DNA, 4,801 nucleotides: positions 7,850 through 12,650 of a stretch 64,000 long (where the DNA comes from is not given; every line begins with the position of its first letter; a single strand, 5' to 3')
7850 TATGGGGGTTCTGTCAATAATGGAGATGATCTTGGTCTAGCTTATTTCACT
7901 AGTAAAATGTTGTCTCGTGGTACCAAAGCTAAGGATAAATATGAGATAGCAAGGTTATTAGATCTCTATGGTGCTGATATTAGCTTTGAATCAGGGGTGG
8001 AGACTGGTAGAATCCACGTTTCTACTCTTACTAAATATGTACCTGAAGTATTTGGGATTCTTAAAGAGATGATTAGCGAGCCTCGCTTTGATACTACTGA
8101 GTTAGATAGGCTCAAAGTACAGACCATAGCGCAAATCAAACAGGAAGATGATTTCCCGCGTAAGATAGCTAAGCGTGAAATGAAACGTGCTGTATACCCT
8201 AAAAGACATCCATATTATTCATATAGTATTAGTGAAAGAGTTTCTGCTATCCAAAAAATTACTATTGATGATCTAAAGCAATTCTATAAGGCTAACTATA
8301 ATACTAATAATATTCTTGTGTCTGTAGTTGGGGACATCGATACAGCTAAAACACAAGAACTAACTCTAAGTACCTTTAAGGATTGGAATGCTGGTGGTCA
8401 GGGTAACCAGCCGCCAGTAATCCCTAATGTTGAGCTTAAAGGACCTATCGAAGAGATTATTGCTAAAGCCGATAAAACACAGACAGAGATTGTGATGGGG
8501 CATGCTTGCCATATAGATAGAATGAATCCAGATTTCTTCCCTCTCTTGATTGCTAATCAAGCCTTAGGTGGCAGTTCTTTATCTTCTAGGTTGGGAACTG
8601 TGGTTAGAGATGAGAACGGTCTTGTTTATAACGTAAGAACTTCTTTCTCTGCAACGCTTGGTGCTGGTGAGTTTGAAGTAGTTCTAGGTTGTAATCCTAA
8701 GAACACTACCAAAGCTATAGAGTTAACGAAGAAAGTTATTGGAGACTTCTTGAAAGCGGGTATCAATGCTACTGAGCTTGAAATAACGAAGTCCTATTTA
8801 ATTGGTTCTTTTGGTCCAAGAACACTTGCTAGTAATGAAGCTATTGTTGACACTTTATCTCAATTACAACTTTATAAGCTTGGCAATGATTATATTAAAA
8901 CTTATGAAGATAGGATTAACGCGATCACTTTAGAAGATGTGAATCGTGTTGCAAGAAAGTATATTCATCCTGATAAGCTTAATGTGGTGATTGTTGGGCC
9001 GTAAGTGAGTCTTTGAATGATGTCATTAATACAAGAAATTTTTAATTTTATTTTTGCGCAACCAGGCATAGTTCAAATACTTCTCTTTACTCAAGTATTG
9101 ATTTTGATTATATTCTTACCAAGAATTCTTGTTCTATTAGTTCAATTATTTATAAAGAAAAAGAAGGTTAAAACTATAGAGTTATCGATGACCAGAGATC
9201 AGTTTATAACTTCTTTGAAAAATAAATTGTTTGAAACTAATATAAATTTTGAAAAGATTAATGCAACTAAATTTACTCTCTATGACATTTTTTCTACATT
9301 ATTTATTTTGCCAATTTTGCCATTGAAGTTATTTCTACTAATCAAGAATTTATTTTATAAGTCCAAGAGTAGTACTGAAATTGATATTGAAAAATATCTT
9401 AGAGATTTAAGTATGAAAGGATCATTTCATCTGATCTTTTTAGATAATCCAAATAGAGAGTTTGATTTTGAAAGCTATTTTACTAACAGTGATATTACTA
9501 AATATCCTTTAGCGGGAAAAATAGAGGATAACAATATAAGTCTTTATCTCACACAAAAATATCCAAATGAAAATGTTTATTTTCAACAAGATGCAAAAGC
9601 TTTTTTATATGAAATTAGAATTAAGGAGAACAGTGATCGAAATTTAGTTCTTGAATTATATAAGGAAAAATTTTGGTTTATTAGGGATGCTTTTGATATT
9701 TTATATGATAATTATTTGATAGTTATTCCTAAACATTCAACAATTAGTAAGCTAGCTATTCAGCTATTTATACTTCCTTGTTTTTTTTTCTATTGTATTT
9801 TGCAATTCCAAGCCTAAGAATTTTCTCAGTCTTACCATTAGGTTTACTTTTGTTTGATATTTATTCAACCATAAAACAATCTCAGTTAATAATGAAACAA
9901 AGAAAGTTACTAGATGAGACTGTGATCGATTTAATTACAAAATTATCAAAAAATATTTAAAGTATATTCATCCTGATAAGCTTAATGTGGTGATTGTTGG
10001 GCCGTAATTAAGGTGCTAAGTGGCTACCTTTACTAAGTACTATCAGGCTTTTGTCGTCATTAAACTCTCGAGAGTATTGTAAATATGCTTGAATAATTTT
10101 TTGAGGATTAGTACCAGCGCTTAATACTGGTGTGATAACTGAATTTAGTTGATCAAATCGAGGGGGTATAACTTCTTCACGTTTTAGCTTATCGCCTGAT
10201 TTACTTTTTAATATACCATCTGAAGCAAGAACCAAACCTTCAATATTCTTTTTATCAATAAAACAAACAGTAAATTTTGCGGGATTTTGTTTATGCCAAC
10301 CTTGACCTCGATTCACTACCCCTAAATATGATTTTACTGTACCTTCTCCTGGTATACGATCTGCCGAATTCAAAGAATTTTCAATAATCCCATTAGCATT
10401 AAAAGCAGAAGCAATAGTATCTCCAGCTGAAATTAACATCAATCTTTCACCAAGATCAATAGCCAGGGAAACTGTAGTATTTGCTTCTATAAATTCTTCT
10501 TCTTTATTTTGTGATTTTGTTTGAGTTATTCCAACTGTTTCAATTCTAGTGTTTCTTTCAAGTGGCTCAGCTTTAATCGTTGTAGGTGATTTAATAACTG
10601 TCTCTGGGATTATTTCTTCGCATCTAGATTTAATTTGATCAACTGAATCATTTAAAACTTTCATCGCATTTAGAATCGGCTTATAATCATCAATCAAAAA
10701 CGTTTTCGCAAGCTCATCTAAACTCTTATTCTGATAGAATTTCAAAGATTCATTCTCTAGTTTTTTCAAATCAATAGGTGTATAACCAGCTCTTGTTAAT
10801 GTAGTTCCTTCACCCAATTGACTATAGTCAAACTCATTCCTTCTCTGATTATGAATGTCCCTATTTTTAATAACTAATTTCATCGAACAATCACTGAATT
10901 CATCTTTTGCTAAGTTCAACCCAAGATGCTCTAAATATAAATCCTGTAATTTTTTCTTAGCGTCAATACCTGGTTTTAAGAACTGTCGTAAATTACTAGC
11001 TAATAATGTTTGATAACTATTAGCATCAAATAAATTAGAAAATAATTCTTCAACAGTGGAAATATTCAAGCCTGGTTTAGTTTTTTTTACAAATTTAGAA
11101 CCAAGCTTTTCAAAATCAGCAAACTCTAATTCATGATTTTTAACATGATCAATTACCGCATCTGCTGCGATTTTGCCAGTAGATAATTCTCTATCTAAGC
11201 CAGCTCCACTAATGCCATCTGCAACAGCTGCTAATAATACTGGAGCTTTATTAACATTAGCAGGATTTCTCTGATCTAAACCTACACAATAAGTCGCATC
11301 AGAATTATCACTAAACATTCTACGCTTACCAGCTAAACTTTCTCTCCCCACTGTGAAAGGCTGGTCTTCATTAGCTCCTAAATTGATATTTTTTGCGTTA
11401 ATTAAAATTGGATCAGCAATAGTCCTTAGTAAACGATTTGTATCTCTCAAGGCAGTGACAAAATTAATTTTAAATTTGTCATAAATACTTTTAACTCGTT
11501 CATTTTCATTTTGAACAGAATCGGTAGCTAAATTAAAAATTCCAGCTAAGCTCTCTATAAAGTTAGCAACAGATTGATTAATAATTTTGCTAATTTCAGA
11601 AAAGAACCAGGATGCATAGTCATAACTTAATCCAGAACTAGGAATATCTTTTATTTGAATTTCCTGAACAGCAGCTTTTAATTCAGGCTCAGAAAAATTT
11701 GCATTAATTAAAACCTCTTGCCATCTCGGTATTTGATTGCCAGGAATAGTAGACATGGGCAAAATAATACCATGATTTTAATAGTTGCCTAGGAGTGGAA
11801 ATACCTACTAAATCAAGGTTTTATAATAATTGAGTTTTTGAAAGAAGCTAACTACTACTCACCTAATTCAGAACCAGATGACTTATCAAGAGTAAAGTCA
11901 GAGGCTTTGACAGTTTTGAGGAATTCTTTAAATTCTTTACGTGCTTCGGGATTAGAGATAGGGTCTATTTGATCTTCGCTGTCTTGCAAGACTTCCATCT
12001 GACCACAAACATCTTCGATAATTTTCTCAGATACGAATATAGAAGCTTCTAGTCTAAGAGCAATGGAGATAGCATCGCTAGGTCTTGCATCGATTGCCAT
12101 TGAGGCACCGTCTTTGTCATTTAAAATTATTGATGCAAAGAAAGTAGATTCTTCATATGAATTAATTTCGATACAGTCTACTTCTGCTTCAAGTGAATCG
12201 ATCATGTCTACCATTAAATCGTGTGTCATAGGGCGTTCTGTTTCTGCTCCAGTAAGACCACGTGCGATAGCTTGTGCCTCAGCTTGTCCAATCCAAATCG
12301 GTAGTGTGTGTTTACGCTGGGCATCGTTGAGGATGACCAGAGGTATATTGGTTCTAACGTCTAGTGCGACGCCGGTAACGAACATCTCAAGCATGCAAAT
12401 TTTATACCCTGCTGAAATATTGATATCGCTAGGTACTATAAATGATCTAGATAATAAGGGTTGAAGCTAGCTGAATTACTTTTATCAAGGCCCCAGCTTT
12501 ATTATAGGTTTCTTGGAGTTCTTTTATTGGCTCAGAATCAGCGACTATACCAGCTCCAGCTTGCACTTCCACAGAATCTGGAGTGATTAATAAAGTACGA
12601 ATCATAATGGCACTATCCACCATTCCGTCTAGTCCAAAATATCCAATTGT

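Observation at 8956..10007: A 954 bp AT-rich insertion is bracketed by a perfect 49 bp duplication of the peptidase gene's 3' end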

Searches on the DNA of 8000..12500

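Call 64: search_rna_families(source=window, start=8000, end=12500, threshold=evalue, max_evalue=1)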
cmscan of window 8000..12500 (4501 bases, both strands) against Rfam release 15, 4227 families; matches with E-value up to 1: 0.
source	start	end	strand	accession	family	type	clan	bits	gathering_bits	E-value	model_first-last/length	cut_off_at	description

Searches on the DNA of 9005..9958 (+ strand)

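Call 57: search_dna_similar(query=window:9005-9958:+, collection=phages, mode=distant, max_evalue=0.001)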
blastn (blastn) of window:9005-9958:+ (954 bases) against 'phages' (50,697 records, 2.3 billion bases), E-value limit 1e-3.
No match.

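Call 58: search_dna_similar(query=window:9005-9958:+, collection=plasmids, mode=distant, max_evalue=0.001)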
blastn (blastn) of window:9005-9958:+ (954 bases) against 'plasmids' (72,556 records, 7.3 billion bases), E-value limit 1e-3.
No match.

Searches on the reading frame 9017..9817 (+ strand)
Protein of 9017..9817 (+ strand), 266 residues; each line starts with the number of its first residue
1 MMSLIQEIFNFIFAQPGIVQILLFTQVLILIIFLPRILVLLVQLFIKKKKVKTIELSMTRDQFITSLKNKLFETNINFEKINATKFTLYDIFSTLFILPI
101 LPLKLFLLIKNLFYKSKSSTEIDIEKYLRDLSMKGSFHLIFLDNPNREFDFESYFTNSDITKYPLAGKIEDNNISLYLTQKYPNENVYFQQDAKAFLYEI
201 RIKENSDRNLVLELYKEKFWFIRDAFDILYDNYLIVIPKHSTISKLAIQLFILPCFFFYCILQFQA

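Call 9: find_encoding_contigs(protein=window:9017-9817:+, flank=6000, max_places=10)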
Protein window:9017-9817:+ (266 aa): 1 contig read that carries it; 1 place shown.
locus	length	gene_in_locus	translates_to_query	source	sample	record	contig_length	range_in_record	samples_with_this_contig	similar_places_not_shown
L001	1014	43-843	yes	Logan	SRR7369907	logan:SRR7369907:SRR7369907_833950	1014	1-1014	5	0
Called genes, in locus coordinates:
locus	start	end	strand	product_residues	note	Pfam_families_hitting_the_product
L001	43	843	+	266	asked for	-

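Call 10: search_protein_families(library=pfam, proteins=[window:9017-9817:+], max_evalue=0.01)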
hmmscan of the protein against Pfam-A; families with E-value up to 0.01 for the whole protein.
window:9017-9817:+ (266 aa): 0 families

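Call 15: find_homologous_proteins(query=window:9017-9817:+, max_evalue=0.01)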
Query window:9017-9817:+ (266 aa): 1 proteins with E <= 0.01 among 515 candidates.
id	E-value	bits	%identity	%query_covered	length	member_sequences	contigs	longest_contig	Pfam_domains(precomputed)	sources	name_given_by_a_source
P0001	5.9e-163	559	100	100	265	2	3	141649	-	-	-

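Call 21: find_encoding_contigs(protein=P0001, flank=8000, max_places=10)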
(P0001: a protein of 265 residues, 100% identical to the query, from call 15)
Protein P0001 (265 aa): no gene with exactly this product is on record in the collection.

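Call 30: search_protein_families(library=phrogs, proteins=[window:9017-9817:+], max_evalue=0.1)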
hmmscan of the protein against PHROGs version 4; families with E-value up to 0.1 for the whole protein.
window:9017-9817:+ (266 aa): 2 families
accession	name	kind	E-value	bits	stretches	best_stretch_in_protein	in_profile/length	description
phrog_37342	-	unknown function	0.017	16.5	1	114-182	43-113/130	-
phrog_3620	-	unknown function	0.056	14.8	1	59-80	18-39/65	-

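Call 40: search_protein_representatives(protein=window:9017-9817:+)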
Query: 266 residues. Proteins with E-value up to 0.001 (for the whole library): 2; up to 1e-10: 1; up to 1e-30: 1. The best 2 are listed.
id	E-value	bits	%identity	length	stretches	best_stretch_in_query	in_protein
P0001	1.9e-163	558.5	100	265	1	2-266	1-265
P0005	1.1e-06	45.0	35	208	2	164-259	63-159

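Call 44: find_encoding_contigs(protein=P0005, flank=6000)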
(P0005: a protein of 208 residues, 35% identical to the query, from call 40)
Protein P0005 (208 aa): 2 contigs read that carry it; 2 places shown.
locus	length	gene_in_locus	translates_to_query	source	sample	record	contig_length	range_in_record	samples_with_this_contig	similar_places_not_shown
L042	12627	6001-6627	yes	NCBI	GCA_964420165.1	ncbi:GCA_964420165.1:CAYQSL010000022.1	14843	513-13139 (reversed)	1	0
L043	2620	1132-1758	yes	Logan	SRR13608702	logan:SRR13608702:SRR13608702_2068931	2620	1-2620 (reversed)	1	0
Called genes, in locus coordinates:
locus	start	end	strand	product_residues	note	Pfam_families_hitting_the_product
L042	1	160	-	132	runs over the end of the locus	-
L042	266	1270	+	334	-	-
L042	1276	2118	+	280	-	PF01520:Amidase_3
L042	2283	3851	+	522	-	PF00890:FAD_binding_2, PF01266:DAO (weak), PF07992:Pyr_redox_2 (faint), PF02910:Succ_DH_flav_C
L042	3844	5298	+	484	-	PF00749:tRNA-synt_1c, PF19269:Anticodon_2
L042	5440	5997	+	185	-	PF01812:5-FTHF_cyc-lig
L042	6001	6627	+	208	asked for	-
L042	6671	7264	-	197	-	-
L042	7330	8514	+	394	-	-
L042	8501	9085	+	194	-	-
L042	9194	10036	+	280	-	-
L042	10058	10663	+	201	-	PF00440:TetR_N, PF13305:TetR_C_33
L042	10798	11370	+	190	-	-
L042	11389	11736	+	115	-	-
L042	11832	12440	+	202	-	-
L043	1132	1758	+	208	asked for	-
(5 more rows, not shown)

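Call 73: list_cluster_members(proteins=[window:9017-9817:+, P0001, P0002, P0005])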
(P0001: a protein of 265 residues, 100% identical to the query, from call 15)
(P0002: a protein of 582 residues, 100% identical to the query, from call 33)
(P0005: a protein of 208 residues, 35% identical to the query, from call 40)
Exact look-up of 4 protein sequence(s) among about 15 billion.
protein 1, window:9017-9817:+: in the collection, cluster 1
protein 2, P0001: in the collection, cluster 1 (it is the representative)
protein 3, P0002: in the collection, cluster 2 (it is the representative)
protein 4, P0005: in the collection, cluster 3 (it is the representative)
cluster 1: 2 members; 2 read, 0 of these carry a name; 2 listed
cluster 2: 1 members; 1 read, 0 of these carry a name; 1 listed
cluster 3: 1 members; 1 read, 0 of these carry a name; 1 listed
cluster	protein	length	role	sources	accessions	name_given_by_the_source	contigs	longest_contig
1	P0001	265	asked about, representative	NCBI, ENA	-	-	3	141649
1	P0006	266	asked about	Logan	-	-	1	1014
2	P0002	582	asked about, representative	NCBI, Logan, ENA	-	-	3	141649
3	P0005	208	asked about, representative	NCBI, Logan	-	-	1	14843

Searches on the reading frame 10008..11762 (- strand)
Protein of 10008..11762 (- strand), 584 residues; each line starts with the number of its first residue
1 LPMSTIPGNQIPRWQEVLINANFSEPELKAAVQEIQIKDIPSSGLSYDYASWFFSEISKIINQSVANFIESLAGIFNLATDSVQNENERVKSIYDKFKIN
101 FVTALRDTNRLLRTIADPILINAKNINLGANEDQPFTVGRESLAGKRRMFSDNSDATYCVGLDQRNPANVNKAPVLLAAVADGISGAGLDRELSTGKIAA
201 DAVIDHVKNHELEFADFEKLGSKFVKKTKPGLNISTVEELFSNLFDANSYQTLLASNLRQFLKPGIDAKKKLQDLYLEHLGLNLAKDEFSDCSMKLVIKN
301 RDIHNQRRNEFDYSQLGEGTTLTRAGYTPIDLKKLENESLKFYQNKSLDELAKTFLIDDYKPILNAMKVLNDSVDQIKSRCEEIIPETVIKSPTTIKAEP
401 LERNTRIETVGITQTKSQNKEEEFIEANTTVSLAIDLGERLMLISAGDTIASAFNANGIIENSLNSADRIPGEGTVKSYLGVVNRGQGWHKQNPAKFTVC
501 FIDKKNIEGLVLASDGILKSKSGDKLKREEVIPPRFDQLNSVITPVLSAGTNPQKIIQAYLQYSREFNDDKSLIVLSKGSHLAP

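Call 10: search_protein_families(library=pfam, proteins=[window:10008-11762:-], max_evalue=0.01)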
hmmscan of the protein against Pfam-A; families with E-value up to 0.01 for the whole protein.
window:10008-11762:- (584 aa): 1 family
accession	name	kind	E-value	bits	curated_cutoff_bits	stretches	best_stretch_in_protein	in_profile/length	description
PF13672.11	PP2C_2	-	0.005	16.8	24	0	400-541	80-193/209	Protein phosphatase 2C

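Call 12: find_encoding_contigs(protein=window:10008-11762:-, flank=8000, max_places=10)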
Protein window:10008-11762:- (584 aa): no gene with exactly this product is on record in the collection.

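Call 30: search_protein_families(library=phrogs, proteins=[window:10008-11762:-], max_evalue=0.1)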
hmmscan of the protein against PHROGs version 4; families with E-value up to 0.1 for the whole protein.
window:10008-11762:- (584 aa): 0 families

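Call 31: search_protein_families(library=padloc, proteins=[window:10008-11762:-], max_evalue=0.1)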
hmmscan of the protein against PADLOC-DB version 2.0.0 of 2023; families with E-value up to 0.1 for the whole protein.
window:10008-11762:- (584 aa): 0 families

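Call 33: find_homologous_proteins(query=window:10008-11762:-, max_evalue=0.001)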
Query window:10008-11762:- (584 aa): 3 proteins with E <= 0.001 among 8000 candidates.
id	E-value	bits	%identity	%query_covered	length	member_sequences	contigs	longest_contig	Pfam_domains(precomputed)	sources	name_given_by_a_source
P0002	0.0e+0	1281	100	100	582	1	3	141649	-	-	-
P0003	5.5e-255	865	71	99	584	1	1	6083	-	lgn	-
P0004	1.7e-66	243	32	99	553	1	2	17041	-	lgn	-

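Call 35: find_encoding_contigs(protein=P0003, flank=8000)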
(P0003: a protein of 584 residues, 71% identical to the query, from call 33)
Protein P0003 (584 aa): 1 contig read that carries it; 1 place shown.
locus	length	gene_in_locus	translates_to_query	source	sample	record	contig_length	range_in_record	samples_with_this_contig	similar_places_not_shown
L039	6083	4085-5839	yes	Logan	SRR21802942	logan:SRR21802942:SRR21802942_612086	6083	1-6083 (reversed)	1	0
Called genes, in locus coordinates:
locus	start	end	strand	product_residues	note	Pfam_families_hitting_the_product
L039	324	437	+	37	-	-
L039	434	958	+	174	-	-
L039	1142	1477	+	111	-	-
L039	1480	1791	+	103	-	PF15731:MqsA_antitoxin (weak)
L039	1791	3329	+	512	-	PF04715:, PF00425:Chorismate_bind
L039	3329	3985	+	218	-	PF02577:BFN_dom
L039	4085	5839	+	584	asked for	-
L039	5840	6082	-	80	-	?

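Call 36: find_encoding_contigs(protein=P0004, flank=8000)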
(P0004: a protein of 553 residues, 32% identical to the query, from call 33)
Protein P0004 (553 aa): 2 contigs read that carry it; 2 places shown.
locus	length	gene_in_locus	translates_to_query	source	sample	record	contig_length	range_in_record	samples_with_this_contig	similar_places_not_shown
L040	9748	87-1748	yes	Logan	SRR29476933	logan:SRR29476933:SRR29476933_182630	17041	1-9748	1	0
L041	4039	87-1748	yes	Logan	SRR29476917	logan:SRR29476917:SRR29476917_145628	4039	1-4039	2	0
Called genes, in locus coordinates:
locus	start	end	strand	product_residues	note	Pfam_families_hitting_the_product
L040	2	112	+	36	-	?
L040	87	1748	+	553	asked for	-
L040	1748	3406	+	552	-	PF13672:PP2C_2 (faint)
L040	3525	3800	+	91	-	PF00584:SecE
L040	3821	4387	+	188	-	PF02357:NusG, PF00467:KOW (faint)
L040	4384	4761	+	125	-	-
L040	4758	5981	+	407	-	PF13439:Glyco_transf_4, PF13579:Glyco_trans_4_4, PF20706:GT4-conflict, PF00534:Glycos_transf_1, PF13692:Glyco_trans_1_4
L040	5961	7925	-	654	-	-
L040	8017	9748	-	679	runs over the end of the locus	-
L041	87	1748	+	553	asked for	-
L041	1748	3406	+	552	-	PF13672:PP2C_2 (faint)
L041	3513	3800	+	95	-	PF00584:SecE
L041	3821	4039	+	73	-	?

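Call 72: find_encoding_contigs(protein=P0002, flank=8000, max_places=10)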
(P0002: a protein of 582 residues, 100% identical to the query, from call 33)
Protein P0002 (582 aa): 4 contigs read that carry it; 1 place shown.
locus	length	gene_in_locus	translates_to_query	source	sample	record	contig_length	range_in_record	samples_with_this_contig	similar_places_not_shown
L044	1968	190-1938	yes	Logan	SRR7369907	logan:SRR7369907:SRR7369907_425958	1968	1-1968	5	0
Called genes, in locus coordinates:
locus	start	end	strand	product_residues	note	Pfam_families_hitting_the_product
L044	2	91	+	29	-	?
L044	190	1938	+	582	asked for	-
